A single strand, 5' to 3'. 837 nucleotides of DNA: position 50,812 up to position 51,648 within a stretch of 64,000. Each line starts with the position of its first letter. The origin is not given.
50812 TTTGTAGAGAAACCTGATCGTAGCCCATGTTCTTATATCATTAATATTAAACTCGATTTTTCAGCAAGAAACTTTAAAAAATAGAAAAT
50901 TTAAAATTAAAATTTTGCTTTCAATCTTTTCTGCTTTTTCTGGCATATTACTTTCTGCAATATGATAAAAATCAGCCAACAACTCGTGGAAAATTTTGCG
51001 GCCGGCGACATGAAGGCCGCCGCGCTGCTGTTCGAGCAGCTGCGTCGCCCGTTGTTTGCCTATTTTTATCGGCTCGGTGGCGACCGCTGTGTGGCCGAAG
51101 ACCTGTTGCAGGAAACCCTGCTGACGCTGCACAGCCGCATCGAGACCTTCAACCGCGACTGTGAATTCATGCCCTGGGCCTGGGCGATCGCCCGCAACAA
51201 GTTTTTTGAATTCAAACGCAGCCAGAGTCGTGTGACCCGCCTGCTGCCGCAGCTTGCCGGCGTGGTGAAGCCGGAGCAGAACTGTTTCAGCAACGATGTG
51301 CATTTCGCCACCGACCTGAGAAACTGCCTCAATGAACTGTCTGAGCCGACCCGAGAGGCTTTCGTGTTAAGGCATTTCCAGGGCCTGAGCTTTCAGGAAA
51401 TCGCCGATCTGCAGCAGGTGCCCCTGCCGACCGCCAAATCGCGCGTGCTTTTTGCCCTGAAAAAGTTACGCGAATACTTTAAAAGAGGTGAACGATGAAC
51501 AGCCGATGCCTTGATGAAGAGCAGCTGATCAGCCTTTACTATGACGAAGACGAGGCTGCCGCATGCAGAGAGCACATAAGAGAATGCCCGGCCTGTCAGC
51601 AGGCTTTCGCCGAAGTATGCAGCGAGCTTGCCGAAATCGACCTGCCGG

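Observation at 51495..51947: Soluble anti-sigma-like protein: zf-HC2 zinc finger fused to an excisionase-type HTH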

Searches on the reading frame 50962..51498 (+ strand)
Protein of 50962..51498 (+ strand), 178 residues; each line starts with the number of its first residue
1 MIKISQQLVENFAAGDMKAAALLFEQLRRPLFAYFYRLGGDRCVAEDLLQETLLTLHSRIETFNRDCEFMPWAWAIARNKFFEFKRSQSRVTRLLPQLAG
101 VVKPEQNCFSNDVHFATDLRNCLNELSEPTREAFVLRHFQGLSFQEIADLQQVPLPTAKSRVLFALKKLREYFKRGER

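Call 3: search_protein_families(library=pfam, proteins=[window:50962-51498:+], max_evalue=1)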
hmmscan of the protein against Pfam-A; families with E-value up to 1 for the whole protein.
window:50962-51498:+ (178 aa): 5 families
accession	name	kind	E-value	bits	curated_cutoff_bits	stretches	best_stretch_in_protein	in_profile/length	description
PF08281.18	Sigma70_r4_2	-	6.5e-14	51.8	25.7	1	118-169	3-54/54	Sigma-70, region 4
PF04542.20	Sigma70_r2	-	1.7e-13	50.6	24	1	23-90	1-70/71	Sigma-70 region 2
PF04545.22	Sigma70_r4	-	2.2e-08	33.9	24.1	1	122-171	1-50/50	Sigma-70, region 4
PF07638.17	Sigma70_ECF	-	0.0087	16.4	21.1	1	71-171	77-181/185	ECF sigma factor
PF25787.1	HTH_SB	-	0.071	13.3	43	1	125-158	6-39/53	Sleeping Beauty transposase HTH domain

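Call 4: search_protein_families(library=ncbifam, proteins=[window:50962-51498:+], max_evalue=1)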
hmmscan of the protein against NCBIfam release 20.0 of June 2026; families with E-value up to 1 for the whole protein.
window:50962-51498:+ (178 aa): 96 families (the best 25 are shown)
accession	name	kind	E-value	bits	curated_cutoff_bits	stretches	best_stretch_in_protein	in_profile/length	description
NF009166.1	PRK12513.1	equivalog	1.1e-30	106.8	206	1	6-172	10-185/193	RNA polymerase sigma factor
NF007216.0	PRK09638.1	equivalog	1.7e-28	99.6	194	1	6-175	6-176/180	RNA polymerase sigma factor SigY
TIGR02937.1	sigma70-ECF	superfamily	1.8e-23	83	42.9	1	19-172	2-164/165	sigma-70 family RNA polymerase sigma factor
TIGR02950.1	SigM_subfam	subfamily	7.9e-22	77.8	147.95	1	27-171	9-156/159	RNA polymerase sigma factor, SigM family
NF007227.0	PRK09645.1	subfamily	1.5e-21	77.1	202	1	13-173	8-170/177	sigma-70 family RNA polymerase sigma factor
TIGR02989.1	Sig-70_gvs1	subfamily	3.6e-21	75.7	124.55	1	19-163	2-148/158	RNA polymerase sigma-70 factor, Rhodopirellula/Verrucomicrobium family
TIGR02959.1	SigZ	equivalog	4e-20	72.3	168.65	1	27-173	4-148/170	RNA polymerase sigma factor SigZ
NF007215.0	PRK09637.1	equivalog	2.7e-19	69.9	212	1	23-174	6-155/181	RNA polymerase sigma factor SigZ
TIGR02983.1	SigE-fam_strep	subfamily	5.6e-19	68.6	141.55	1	24-173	12-158/162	SigE family RNA polymerase sigma factor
NF009195.0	PRK12543.1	subfamily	3.2e-18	65.9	197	1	6-173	8-178/192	RNA polymerase sigma factor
TIGR02985.1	Sig70_bacteroi1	subfamily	1.7e-17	64.1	126.4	1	23-171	6-160/162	RNA polymerase sigma-70 factor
NF007222.0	PRK09640.1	equivalog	3.4e-17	62.6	194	1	22-175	30-184/188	RNA polymerase sigma factor SigX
NF007223.0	PRK09641.1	equivalog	1e-16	61.3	209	1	3-173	3-184/187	RNA polymerase sigma factor SigW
NF009168.0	PRK12515.1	subfamily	1.3e-16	60.6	236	1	6-175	10-181/189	RNA polymerase sigma factor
NF007225.0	PRK09643.1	equivalog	3.6e-16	59.5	190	1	6-173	15-182/204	RNA polymerase sigma factor SigM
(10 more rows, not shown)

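Call 55: search_solved_structures(query=window:50962-51498:+, max_evalue=0.00001)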
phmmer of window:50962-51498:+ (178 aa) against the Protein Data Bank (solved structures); distinct sequences matched with E-value up to 0.00001: 14.
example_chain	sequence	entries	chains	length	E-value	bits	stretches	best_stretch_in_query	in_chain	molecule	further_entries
6in7_B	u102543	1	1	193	1.7e-13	53.8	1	5-167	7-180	RNA polymerase sigma-H factor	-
8z6g_B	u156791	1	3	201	1.9e-13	53.6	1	5-167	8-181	RNA polymerase sigma factor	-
9m9d_F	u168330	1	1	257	2.9e-12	49.8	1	28-173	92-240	ECF RNA polymerase sigma factor SigE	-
9m9e_F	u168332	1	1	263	3.1e-12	49.7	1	28-173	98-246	ECF RNA polymerase sigma factor SigE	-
9m98_F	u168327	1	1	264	3.1e-12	49.7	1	28-173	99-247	ECF RNA polymerase sigma factor SigE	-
6jcy_F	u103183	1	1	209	1.8e-10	43.9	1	31-170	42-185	ECF RNA polymerase sigma factor SigH,ECF RNA polymerase sigma factor SigE,ECF RNA polymera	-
5uxx_A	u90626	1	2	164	2e-10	43.8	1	31-174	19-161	RNA polymerase sigma factor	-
6dv9_F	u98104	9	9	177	6e-10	42.3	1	12-170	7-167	ECF RNA polymerase sigma factor SigL | RNA polymerase sigma factor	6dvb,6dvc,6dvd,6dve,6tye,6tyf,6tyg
7qh5_A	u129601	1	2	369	9.2e-10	41.6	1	9-90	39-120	RNA polymerase sigma factor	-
1or7_A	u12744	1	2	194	1.6e-09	40.9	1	5-166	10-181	RNA polymerase sigma-E factor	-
6jbq_F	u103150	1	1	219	2.5e-09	40.3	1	5-166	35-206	ECF RNA polymerase sigma-E factor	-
6dxo_A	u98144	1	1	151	3.8e-09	39.6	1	7-95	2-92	RNA polymerase ECF-subfamily sigma factor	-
5wuq_A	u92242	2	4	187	5.4e-09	39.2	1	9-171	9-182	ECF RNA polymerase sigma factor SigW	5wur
5zx2_F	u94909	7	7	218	3e-07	33.5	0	31-170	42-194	ECF RNA polymerase sigma factor SigH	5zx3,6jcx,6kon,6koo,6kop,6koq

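Call 56: search_protein_families(library=padloc, proteins=[window:50962-51498:+], max_evalue=0.01)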
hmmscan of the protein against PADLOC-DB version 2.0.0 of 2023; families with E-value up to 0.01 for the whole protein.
window:50962-51498:+ (178 aa): 0 families
